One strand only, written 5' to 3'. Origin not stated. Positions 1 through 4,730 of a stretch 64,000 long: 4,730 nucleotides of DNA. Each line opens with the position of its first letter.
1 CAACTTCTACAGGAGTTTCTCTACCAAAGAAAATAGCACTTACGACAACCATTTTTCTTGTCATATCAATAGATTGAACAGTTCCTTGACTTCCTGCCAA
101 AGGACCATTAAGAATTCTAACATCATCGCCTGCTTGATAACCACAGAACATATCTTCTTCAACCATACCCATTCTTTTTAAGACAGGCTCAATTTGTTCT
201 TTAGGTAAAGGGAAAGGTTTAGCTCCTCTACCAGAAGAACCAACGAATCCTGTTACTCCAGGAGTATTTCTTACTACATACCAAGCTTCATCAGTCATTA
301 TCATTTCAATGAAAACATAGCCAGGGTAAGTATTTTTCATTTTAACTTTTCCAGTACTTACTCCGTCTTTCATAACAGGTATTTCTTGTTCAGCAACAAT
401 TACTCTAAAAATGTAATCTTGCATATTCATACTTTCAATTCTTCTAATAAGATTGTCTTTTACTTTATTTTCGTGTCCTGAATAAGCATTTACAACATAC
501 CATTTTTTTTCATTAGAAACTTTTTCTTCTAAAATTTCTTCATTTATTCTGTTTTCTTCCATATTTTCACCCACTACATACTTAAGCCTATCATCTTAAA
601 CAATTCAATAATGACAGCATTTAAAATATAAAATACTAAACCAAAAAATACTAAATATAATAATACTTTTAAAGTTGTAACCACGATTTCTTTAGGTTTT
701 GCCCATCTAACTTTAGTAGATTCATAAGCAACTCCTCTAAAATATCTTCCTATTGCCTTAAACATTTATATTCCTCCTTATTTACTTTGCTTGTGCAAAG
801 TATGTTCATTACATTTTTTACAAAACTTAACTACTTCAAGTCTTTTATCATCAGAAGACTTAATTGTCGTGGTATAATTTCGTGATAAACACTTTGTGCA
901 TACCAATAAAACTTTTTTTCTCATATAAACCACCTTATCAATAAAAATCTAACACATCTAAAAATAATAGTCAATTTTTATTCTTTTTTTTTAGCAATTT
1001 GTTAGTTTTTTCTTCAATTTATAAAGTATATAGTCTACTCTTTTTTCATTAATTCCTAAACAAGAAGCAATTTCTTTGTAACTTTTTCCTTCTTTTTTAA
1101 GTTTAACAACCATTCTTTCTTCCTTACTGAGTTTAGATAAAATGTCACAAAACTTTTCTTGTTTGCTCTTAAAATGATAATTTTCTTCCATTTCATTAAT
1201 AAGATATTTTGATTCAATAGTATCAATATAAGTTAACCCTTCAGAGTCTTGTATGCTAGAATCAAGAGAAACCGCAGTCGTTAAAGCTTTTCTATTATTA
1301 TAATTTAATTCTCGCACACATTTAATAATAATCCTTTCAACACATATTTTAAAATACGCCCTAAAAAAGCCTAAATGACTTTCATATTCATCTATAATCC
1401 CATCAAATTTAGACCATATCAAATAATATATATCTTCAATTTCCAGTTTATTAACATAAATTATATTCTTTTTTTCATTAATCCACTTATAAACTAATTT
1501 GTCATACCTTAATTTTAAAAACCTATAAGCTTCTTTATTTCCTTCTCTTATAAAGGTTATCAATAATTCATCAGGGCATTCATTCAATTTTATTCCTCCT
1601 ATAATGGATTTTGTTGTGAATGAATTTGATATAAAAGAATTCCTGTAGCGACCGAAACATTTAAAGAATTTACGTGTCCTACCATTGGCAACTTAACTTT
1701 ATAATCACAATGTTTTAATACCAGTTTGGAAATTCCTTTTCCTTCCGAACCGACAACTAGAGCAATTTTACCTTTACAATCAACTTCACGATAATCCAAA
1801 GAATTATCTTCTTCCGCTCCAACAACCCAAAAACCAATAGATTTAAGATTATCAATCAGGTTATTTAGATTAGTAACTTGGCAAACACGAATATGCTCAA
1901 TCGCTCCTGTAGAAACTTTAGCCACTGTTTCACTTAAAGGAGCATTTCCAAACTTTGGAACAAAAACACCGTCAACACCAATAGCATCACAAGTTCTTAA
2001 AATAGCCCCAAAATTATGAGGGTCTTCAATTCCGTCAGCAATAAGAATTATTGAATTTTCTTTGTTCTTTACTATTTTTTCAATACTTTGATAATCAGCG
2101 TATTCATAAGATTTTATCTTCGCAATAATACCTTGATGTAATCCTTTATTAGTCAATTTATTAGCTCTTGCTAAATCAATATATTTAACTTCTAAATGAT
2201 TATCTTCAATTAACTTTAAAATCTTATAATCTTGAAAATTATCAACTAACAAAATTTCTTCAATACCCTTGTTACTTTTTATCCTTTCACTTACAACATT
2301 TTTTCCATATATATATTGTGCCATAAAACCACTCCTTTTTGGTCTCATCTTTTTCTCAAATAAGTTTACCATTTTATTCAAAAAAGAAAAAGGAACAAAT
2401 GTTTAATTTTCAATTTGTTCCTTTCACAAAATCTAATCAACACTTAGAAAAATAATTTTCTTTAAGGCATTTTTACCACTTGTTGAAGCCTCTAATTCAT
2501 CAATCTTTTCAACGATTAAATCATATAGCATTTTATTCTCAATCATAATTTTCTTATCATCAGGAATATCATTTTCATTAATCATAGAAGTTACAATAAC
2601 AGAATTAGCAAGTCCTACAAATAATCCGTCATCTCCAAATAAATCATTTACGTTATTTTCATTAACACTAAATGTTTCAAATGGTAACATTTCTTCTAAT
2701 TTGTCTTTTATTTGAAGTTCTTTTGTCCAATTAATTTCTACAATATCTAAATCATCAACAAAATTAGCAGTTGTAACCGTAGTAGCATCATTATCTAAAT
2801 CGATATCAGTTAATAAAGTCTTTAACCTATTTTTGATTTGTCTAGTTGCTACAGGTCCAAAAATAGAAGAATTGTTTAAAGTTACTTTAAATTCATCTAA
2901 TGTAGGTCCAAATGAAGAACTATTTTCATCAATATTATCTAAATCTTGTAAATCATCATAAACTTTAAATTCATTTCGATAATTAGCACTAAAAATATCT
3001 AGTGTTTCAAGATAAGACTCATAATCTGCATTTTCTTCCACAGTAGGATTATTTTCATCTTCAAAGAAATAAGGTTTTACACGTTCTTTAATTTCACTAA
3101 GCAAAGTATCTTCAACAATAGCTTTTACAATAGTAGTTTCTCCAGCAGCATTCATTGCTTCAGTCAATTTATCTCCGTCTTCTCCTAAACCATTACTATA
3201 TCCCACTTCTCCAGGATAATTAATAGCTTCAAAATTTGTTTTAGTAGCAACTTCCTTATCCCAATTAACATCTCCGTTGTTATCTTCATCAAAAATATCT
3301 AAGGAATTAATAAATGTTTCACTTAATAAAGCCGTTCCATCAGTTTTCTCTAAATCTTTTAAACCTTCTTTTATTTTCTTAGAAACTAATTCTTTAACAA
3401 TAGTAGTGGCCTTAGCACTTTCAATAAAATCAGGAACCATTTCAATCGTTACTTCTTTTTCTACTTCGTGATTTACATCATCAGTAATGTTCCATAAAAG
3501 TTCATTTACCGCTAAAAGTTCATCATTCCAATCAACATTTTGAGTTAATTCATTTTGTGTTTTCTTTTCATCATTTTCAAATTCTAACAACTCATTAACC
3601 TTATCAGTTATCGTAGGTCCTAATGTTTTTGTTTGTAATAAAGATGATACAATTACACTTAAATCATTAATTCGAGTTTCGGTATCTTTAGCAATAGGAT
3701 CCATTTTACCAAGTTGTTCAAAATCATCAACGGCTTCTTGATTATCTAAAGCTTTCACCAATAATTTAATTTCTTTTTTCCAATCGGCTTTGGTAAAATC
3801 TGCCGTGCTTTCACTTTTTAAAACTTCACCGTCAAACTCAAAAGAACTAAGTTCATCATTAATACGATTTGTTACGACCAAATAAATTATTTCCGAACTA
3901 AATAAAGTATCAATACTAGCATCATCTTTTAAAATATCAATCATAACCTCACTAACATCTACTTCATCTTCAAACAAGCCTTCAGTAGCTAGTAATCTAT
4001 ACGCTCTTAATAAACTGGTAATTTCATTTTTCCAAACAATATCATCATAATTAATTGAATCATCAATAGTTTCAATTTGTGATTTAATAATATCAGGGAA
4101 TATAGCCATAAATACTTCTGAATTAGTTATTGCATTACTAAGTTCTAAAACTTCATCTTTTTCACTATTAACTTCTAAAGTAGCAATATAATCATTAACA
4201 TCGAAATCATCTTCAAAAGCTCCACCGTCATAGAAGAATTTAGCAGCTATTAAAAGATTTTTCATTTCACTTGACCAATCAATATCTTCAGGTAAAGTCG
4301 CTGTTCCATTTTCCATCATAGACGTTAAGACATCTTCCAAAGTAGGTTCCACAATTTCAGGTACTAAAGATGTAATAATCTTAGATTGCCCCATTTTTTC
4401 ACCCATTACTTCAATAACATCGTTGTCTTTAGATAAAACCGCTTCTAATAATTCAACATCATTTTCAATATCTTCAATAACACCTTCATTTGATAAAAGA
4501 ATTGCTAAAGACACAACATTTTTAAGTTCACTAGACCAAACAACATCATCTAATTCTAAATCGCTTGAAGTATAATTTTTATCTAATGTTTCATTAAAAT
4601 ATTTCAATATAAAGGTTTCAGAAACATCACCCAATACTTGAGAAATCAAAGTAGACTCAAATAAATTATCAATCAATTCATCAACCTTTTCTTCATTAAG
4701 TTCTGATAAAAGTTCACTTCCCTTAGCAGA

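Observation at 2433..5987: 1184-aa protein fusing a CvpA-like membrane domain to about 1000 aa of acidic tandem repeats with a recurring D-x-x-W-x-x-E motif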

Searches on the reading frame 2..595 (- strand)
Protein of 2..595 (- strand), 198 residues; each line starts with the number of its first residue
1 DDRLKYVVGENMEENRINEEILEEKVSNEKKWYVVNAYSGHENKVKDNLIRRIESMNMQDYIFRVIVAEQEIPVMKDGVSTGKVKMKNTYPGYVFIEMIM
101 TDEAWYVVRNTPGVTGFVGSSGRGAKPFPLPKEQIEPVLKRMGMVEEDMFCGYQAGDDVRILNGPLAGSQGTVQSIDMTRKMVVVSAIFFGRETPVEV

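Call 66: search_protein_families(library=pfam, proteins=[window:2-595:-], max_evalue=0.001)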
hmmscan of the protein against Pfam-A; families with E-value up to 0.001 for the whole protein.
window:2-595:- (198 aa): 2 families
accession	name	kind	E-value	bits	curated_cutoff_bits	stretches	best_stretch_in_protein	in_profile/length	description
PF02357.24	NusG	-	1e-26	93.7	22.2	1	30-137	1-91/93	Transcription termination factor nusG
PF00467.35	KOW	-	1e-05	25.6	22.3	1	156-185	2-31/32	KOW motif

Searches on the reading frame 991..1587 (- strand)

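Call 3: search_protein_families(library=pfam, proteins=[window:991-1587:-], max_evalue=1)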
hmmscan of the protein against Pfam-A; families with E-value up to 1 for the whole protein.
window:991-1587:- (198 aa): 7 families
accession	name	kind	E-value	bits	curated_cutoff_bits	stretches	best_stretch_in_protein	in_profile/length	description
PF08281.18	Sigma70_r4_2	-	1.9e-09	37.4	25.7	1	149-195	7-54/54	Sigma-70, region 4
PF00196.25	GerE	-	4.1e-05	23.5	23.5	1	152-195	2-45/57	Bacterial regulatory proteins, luxR family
PF25787.1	HTH_SB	-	7e-05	23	43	1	155-194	9-49/53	Sleeping Beauty transposase HTH domain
PF04545.22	Sigma70_r4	-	0.00012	21.9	24.1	1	150-184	2-37/50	Sigma-70, region 4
PF13384.12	HTH_23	-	0.00063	19.9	24.6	1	156-185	5-35/50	Homeodomain-like domain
PF13518.12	HTH_28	-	0.0044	17.5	25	1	160-186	5-31/52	Helix-turn-helix domain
PF13936.12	HTH_38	-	0.095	12.9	27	1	152-178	4-31/44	Helix-turn-helix domain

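Call 4: search_protein_families(library=ncbifam, proteins=[window:991-1587:-], max_evalue=1)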
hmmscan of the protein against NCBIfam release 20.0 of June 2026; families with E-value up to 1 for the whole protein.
window:991-1587:- (198 aa): 39 families (the best 25 are shown)
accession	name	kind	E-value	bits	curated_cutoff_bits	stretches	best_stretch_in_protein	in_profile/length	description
NF006147.0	PRK08295.1-4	equivalog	7.3e-19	68.2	212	1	2-196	5-197/201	RNA polymerase factor sigma-70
TIGR02937.1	sigma70-ECF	superfamily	2.7e-18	66.1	42.9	1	22-197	4-163/165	sigma-70 family RNA polymerase sigma factor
NF006146.0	PRK08295.1-3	equivalog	1.4e-15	57.5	414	1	5-196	17-206/218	RNA polymerase factor sigma-70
TIGR02859.1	spore_sigH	equivalog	3.9e-15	55.8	294.8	1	4-197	4-195/198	RNA polymerase sporulation sigma factor SigH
NF006148.0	PRK08295.1-5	equivalog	1.7e-14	53.7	208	1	3-196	17-208/218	RNA polymerase sporulation sigma factor SigH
NF006145.0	PRK08295.1-2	equivalog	1.2e-12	47.7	212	1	3-198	16-209/213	RNA polymerase sporulation sigma factor SigH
TIGR02985.1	Sig70_bacteroi1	subfamily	4.1e-07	30.3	126.4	1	120-195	91-158/162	RNA polymerase sigma-70 factor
NF058625.1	sigma_PG0214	equivalog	1.5e-06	28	130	1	131-195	92-157/170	GFO_1088 family ECF-type sigma factor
TIGR02479.1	FliA_WhiG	subfamily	3.2e-06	27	189.6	1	98-195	121-219/224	FliA/WhiG family RNA polymerase sigma factor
TIGR02950.1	SigM_subfam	subfamily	7.8e-06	25.8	147.95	1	131-196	89-155/159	RNA polymerase sigma factor, SigM family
NF009168.0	PRK12515.1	subfamily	8.7e-06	25.3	236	1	140-197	119-177/189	RNA polymerase sigma factor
NF009166.1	PRK12513.1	equivalog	2.5e-05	24.1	206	1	5-196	8-187/193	RNA polymerase sigma factor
TIGR02393.1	RpoD_Cterm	equivalog_domain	3.3e-05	23.6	354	1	100-195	125-224/238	RNA polymerase sigma factor RpoD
TIGR02952.1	Sig70_famx2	equivalog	0.00013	21.9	206.45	1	15-195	7-166/170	ECF subfamily RNA polymerase sigma factor, BldN family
TIGR02939.1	RpoE_Sigma70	equivalog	0.00042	20.4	236.15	1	6-177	7-164/190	RNA polymerase sigma factor RpoE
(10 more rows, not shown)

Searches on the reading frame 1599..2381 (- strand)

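Call 3: search_protein_families(library=pfam, proteins=[window:1599-2381:-], max_evalue=1)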
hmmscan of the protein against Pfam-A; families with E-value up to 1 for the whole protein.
window:1599-2381:- (260 aa): 4 families
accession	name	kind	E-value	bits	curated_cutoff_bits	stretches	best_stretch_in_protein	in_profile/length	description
PF00588.24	SpoU_methylase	-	4.9e-45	153.5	29.7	1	111-251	2-142/142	SpoU rRNA Methylase family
PF08032.17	SpoU_sub_bind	-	1.5e-14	54.5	22.8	1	23-94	1-75/76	RNA 2'-O ribose methyltransferase substrate binding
PF24117.1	DUF7391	-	0.037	14.1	27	1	103-151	53-101/153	Family of unknown function (DUF7391)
PF17371.7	DUF5393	-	0.25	9.7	25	1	144-179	18-53/666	Family of unknown function (DUF5393)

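Call 4: search_protein_families(library=ncbifam, proteins=[window:1599-2381:-], max_evalue=1)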
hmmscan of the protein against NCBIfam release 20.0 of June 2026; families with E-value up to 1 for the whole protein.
window:1599-2381:- (260 aa): 14 families
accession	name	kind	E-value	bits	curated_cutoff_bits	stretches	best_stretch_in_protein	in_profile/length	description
TIGR00186.1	rRNA_methyl_3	equivalog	3.9e-76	255.7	160.15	1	20-256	1-239/240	23S rRNA (guanosine(2251)-2'-O)-methyltransferase RlmB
NF008386.0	PRK11181.1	equivalog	1.5e-55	188.2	366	1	21-257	2-242/244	23S rRNA (guanosine(2251)-2'-O)-methyltransferase RlmB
NF008117.0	PRK10864.1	equivalog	4.4e-28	98.5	267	1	54-257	142-342/344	tRNA/rRNA methyltransferase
NF008295.0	PRK11081.1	equivalog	2.9e-27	95.7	227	1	96-257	5-165/230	tRNA (guanosine(18)-2'-O)-methyltransferase TrmH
NF000477.1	NshR_TsnR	equivalog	1.9e-14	53.8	425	1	33-253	43-260/266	NshR/TsnR family 23S rRNA methyltransferase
TIGR00185.1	tRNA_yibK_trmL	equivalog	3e-12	46.7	190.6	1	119-258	10-149/154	tRNA (uridine(34)/cytosine(34)/5-carboxymethylaminomethyluridine(34)-2'-O)-methyltransferase TrmL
NF000035.1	nosihep_NshR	exception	1.3e-10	41.2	500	1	51-252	62-259/274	NshR family nosiheptide/thiostrepton resistance 23S rRNA methyltransferase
TIGR00050.1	rRNA_methyl_1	subfamily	4.6e-09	36.5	167.15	1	200-256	100-156/233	TrmJ/YjtD family RNA methyltransferase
NF041077.1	tRNAmeth_TrmJ_Sulfolob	equivalog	1.1e-05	25.2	350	1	198-257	96-155/229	tRNA (cytidine-2'-O-)-methyltransferase TrmJ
NF007752.0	PRK10433.1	equivalog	1.3e-05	24.8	212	1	204-255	106-157/228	tRNA/rRNA methyltransferase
NF011694.0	PRK15114.1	equivalog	6.6e-05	22.5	280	1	203-254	106-157/246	tRNA (cytosine(32)/uridine(32)-2'-O)-methyltransferase TrmJ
NF007683.0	PRK10358.1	equivalog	0.00087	19.2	282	1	119-256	10-147/157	tRNA (uridine(34)/cytosine(34)/5-carboxymethylaminomethyluridine(34)-2'-O)-methyltransferase TrmL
TIGR04424.1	metallo_McbB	subfamily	0.013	15.1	65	1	6-114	54-160/286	McbB family protein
NF043070.1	DppA_dipep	equivalog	0.048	12.2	1005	1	83-154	403-472/535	dipeptide ABC transporter periplasmic-binding protein DppA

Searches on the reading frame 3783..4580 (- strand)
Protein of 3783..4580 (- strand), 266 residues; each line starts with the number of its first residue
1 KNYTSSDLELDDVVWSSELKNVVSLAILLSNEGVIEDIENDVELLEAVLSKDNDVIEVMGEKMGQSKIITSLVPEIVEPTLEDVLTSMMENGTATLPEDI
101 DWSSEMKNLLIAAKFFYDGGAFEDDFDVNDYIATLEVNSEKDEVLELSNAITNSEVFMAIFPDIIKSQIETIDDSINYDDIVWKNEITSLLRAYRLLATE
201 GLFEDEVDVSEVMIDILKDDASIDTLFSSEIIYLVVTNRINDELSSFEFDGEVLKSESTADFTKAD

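Call 57: predict_structure(alignment_id=A4)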
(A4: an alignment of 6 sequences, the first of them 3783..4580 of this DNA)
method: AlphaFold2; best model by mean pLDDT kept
length: 266 residues; sequences in the alignment: 6
mean_pLDDT: 88.5   pTM: 0.85
mean pLDDT of the five models: 88.5, 87.5, 87.0, 84.2, 63.8
residues with pLDDT >= 90: 142; 70-90: 112; 50-70: 12; < 50: 0
segments of 3 or more residues with pLDDT < 50: none
pLDDT, mean of each block of 10 residues (from residue 1): 76 89 94 94 92 94 92 86 89 85 94 94 88 92 96 94 90 87 95 94 83 86 93 89 74 65 81
secondary structure, 60 per line:
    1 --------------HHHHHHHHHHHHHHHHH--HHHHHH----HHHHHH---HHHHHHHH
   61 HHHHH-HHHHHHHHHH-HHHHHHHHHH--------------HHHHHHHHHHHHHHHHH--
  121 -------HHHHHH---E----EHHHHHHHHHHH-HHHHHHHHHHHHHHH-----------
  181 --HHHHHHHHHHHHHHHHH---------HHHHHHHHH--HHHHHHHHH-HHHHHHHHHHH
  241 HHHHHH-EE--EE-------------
elements in order: H15-31 H34-39 H44-49 H53-65 H67-76 H78-87 H102-118 H128-133 H143-153 H155-169 H183-199 H209-217 H220-228 H230-246

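Call 59: fold_search(model_id=the predicted structure, library=pdb)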
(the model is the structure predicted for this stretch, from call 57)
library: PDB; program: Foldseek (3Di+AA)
matches with E <= 10: 146; with E <= 0.001: 0
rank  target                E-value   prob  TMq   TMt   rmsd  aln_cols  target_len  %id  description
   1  8whl_B                1.6e+00  0.14  0.23  0.25  13.6       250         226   11  Crystal structure of CLASP2 in complex with CENP-E (released 2024-08-28)
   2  8whl_A                1.8e+00  0.12  0.22  0.24  13.7       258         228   11  Crystal structure of CLASP2 in complex with CENP-E (released 2024-08-28)
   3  7uwb_P                1.9e+00  0.11  0.23  0.22  12.6       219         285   14  Citrus V-ATPase State 2, Highest-Resolution Class (released 2022-07-06)
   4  9ptd_A                2.2e+00  0.09  0.18  0.14  14.1       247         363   14  Crystal structure of C. elegans PUF-3 (released 2025-12-17)
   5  9bdt_A                2.2e+00  0.07  0.19  0.04  13.6       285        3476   15  Apolipoprotein B 100 bound to LDL receptor and legobody (released 2024-12-25)
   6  9pqw_A                2.2e+00  0.05  0.15  0.12  14.5       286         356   12  Crystal structure of C. elegans PUF-3 in complex with spn-4 RNA (released 2025-12-17)
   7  7rro_H7               2.4e+00  0.08  0.21  0.13  13.8       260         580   12  Structure of the 48-nm repeat doublet microtubule from bovine tracheal cilia (released 2021-10-27)
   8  4gpk_K                2.4e+00  0.05  0.14  0.13  17.6       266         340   10  Crystal structure of NprR in complex with its cognate peptide NprX (released 2013-07-03)
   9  5ch6_B                2.5e+00  0.08  0.21  0.20  16.7       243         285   12  Crystal Structure of FRIGIDA Flowering-time Regulator (released 2016-05-25)
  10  9pqv_A                2.5e+00  0.08  0.21  0.16  14.7       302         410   10  Crystal structure of C. elegans PUF-3 in complex with RNA II-2 (released 2025-12-17)
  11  8r0j_D                2.6e+00  0.10  0.23  0.22  14.4       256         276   10  Crystal structure of the retromer complex VPS29/VPS35 with the ligand bis-1,3-phenyl guanylhydrazone, 2a (released 2024-03-27)
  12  5qst_C                2.8e+00  0.07  0.20  0.18  15.9       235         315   13  PanDDA analysis group deposition -- Crystal Structure of human STAG1 in complex with Z2447286438 (released 2019-08-21)
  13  7p2l                  2.8e+00  0.02  0.11  0.08  24.4       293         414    8  thermostabilised 7TM domain of human mGlu5 receptor bound to photoswitchable ligand alloswitch-1 (released 2021-09-08)
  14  8whh_B                3.0e+00  0.10  0.24  0.27  13.4       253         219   10  Crystal structure of Se-Met derivative CLASP2 in complex with CLIP170 (released 2024-08-28)
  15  6zwm_A                3.0e+00  0.06  0.20  0.05  15.8       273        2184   14  cryo-EM structure of human mTOR complex 2, overall refinement (released 2020-11-18)
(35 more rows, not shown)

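Call 69: fold_search(model_id=the predicted structure, library=viral)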
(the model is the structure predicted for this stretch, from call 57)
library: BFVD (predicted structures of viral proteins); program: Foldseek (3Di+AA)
matches with E <= 10: 48; with E <= 0.001: 0
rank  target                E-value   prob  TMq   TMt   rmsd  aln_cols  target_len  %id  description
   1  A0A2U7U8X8            9.6e-01  0.12  0.20  0.17  14.6       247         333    8  Uncharacterized protein [Pandoravirus quercus]
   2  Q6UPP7                1.3e+00  0.10  0.21  0.17  13.4       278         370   15  Capsid protein [Natrialba phage PhiCh1]
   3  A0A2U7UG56            1.4e+00  0.09  0.17  0.17  16.4       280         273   12  Uncharacterized protein [Pandoravirus macleodensis]
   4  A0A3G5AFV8            2.4e+00  0.02  0.12  0.06  20.9       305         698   14  J domain-containing protein [Hyperionvirus sp.]
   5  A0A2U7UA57            2.7e+00  0.04  0.17  0.09  15.7       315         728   13  DUF5867 domain-containing protein [Pandoravirus quercus]
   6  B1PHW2                2.9e+00  0.03  0.14  0.12  25.9       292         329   12  Truncated tegument protein [Murine herpesvirus 72]
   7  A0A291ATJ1            3.0e+00  0.05  0.18  0.09  17.4       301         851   14  Ankyrin repeat domain containing protein [Pandoravirus salinus]
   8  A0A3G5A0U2            3.3e+00  0.03  0.14  0.13  18.0       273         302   11  Uncharacterized protein [Harvfovirus sp.]
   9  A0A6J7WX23            3.4e+00  0.02  0.11  0.13  17.1       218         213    9  Uncharacterized protein [uncultured Caudovirales phage]
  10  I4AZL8                3.4e+00  0.02  0.09  0.09  25.1       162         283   18  (no name in the UniProt tables at hand)
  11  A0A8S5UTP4            4.3e+00  0.05  0.20  0.19  15.4       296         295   13  Uncharacterized protein [Myoviridae sp. ctYA416]
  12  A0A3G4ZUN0            4.3e+00  0.04  0.19  0.17  17.5       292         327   11  Uncharacterized protein [Edafosvirus sp.]
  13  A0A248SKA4            4.5e+00  0.01  0.11  0.07  23.5       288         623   10  (no name in the UniProt tables at hand)
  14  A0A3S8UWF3            4.9e+00  0.04  0.15  0.13  10.9       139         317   12  Putative ankyrin repeat protein [Megavirus baoshan]
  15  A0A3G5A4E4            4.9e+00  0.02  0.15  0.15  17.4       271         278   11  Putative ORFan [Homavirus sp.]
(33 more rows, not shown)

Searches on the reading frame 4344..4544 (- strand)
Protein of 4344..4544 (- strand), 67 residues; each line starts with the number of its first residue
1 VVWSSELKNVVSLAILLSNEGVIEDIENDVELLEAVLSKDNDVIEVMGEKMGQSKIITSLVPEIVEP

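Call 49: search_solved_structures(query=A3, max_evalue=10)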
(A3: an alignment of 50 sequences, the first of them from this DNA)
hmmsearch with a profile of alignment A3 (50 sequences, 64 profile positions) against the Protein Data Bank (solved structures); distinct sequences matched with E-value up to 10: 5.
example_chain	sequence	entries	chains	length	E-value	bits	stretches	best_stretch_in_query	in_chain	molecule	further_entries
1z7d_A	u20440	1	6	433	0.05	17.3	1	1-47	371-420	ornithine aminotransferase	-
9nzh_A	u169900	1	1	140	0.087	16.6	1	2-46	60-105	Amylin-NHO-18 Binder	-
3dqp_A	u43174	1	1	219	0.58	13.9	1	14-62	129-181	Oxidoreductase ylbE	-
5fzr_A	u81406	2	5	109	1.3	12.8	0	7-46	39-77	DESIGNED TPR PROTEIN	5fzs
5fzq_A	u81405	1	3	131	2.8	11.7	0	7-46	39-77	DESIGNED TPR PROTEIN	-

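Call 50: find_homologous_proteins(query=A3, max_evalue=0.001)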
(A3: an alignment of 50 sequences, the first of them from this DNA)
Query A3 (50 sequences): 483 candidates shared short words with the query, none scored E <= 0.001.
